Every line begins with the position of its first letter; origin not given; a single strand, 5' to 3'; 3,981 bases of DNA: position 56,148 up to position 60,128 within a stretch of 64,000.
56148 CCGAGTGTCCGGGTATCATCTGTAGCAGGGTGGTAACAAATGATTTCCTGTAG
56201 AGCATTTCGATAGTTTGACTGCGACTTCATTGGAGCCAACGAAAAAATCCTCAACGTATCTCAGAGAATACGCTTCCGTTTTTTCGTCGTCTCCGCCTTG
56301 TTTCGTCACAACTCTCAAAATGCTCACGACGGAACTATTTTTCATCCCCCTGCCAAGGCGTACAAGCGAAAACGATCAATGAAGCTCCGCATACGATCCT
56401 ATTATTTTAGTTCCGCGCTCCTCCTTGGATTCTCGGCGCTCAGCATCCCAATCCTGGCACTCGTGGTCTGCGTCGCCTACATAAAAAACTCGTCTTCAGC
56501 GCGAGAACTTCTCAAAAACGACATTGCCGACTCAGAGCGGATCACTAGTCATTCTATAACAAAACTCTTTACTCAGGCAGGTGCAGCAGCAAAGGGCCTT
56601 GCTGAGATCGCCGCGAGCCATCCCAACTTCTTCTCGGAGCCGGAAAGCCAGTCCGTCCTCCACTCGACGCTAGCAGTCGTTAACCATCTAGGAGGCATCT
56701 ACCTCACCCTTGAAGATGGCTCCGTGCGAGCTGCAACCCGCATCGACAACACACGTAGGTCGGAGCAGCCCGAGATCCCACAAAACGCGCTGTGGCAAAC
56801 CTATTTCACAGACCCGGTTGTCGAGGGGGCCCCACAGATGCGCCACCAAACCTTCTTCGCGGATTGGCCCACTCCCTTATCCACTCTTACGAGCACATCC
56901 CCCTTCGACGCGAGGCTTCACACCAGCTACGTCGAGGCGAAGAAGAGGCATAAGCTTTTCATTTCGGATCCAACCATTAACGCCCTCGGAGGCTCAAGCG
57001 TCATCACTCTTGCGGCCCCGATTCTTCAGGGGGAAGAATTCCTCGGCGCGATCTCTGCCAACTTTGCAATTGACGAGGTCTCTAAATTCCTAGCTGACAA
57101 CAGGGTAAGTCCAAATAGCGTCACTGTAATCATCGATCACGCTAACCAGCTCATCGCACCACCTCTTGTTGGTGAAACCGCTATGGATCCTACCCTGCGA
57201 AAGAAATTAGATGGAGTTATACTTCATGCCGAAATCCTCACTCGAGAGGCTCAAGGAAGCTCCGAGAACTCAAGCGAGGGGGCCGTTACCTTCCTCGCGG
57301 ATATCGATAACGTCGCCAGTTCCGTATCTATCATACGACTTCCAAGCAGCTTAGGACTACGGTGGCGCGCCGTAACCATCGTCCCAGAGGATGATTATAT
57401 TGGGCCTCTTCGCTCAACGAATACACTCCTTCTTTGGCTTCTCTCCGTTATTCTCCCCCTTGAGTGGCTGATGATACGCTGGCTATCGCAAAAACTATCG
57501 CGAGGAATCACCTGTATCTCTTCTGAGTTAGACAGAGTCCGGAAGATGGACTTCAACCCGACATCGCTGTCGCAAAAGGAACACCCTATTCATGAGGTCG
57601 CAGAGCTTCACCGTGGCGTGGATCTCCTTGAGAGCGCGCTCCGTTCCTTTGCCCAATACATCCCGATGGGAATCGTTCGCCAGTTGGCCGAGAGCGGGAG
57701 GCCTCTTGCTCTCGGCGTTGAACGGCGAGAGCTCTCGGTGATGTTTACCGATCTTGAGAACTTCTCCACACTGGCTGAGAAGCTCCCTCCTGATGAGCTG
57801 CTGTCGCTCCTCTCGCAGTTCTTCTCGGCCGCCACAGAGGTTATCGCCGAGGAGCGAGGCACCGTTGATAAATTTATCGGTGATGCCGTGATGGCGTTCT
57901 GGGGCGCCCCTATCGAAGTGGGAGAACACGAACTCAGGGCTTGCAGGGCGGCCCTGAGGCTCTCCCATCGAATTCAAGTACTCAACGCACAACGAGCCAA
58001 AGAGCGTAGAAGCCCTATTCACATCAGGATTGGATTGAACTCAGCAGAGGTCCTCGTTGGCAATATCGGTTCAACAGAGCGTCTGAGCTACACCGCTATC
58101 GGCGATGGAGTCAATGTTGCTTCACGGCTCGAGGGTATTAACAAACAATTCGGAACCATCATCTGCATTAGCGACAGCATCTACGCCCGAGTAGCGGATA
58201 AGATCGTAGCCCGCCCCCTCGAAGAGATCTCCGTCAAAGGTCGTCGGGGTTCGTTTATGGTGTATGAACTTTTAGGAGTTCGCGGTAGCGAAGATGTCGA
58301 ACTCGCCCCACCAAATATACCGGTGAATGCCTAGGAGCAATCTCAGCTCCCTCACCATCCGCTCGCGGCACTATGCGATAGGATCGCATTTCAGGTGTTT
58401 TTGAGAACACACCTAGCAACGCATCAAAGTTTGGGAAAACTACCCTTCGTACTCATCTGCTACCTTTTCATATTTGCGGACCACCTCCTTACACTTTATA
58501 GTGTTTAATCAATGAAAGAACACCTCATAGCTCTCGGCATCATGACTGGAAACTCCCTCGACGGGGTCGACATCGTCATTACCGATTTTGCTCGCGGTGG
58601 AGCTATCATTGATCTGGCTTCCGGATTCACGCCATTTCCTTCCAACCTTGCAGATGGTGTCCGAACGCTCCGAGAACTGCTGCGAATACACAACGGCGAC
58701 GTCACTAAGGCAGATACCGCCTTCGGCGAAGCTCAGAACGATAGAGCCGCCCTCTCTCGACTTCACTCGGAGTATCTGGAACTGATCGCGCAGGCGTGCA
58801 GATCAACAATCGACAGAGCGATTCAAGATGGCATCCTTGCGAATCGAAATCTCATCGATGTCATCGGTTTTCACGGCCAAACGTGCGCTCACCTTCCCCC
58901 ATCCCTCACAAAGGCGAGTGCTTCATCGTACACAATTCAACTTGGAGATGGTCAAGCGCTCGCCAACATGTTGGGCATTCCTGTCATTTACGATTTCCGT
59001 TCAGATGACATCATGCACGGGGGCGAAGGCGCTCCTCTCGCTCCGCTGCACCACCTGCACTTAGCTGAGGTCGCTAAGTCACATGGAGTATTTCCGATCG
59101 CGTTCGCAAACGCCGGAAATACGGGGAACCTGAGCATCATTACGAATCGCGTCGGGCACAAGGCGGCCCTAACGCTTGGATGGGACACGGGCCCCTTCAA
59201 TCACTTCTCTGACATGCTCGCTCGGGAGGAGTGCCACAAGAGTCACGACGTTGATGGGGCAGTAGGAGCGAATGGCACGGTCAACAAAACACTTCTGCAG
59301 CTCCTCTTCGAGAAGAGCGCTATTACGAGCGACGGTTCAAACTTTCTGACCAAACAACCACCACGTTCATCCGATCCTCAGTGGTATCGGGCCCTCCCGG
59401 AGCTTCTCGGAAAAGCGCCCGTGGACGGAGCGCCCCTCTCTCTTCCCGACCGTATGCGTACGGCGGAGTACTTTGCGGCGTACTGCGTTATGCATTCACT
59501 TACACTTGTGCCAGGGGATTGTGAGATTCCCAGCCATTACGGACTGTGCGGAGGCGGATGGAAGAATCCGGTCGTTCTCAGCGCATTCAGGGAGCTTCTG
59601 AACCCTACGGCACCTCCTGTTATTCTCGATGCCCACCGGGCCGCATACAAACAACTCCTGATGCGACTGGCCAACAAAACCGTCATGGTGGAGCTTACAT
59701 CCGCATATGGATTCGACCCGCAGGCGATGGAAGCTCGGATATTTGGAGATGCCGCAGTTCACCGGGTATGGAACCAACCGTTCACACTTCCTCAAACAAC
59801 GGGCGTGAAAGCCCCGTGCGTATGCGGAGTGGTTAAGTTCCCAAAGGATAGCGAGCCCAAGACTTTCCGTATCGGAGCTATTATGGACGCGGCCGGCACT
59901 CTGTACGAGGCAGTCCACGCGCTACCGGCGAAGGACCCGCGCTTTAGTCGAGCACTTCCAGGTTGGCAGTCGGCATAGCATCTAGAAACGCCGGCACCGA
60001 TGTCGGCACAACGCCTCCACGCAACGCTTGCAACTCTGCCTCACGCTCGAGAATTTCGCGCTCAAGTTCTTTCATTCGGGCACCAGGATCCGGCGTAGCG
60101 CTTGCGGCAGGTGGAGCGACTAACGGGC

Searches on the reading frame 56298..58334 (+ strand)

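Call 64: search_protein_families(library=pfam, proteins=[window:56298-58334:+], max_evalue=0.0001)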
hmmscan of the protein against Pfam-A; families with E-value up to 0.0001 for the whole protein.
window:56298-58334:+ (678 aa): 2 families
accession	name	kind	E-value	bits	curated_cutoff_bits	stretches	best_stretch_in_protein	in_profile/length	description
PF00211.25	Guanylate_cyc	-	2.5e-20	73.3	21.9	1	478-658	8-181/183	Adenylate and Guanylate cyclase catalytic domain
PF02743.24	dCache_1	-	1.5e-06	28.4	45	1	200-309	90-197/240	Cache domain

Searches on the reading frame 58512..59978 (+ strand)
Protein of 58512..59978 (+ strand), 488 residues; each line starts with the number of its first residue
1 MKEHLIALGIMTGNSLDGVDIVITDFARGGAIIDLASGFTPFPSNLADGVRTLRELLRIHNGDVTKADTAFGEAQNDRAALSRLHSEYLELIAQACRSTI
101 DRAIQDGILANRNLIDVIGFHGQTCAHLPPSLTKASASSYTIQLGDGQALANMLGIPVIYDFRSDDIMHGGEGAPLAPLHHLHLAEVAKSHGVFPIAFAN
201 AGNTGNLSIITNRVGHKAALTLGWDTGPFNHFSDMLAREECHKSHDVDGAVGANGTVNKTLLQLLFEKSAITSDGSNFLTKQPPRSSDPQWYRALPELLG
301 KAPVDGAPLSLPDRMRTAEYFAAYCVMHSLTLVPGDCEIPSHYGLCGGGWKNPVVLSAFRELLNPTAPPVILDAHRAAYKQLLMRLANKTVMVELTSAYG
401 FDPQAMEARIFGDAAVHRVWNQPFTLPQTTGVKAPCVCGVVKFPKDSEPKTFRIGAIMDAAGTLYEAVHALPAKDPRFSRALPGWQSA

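Call 64: search_protein_families(library=pfam, proteins=[window:58512-59978:+], max_evalue=0.0001)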
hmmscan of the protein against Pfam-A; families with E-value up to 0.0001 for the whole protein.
window:58512-59978:+ (488 aa): 1 family
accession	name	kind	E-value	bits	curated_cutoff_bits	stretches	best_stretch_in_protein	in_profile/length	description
PF03702.20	AnmK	-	1.6e-43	149.6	24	1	8-364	4-312/367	Anhydro-N-acetylmuramic acid kinase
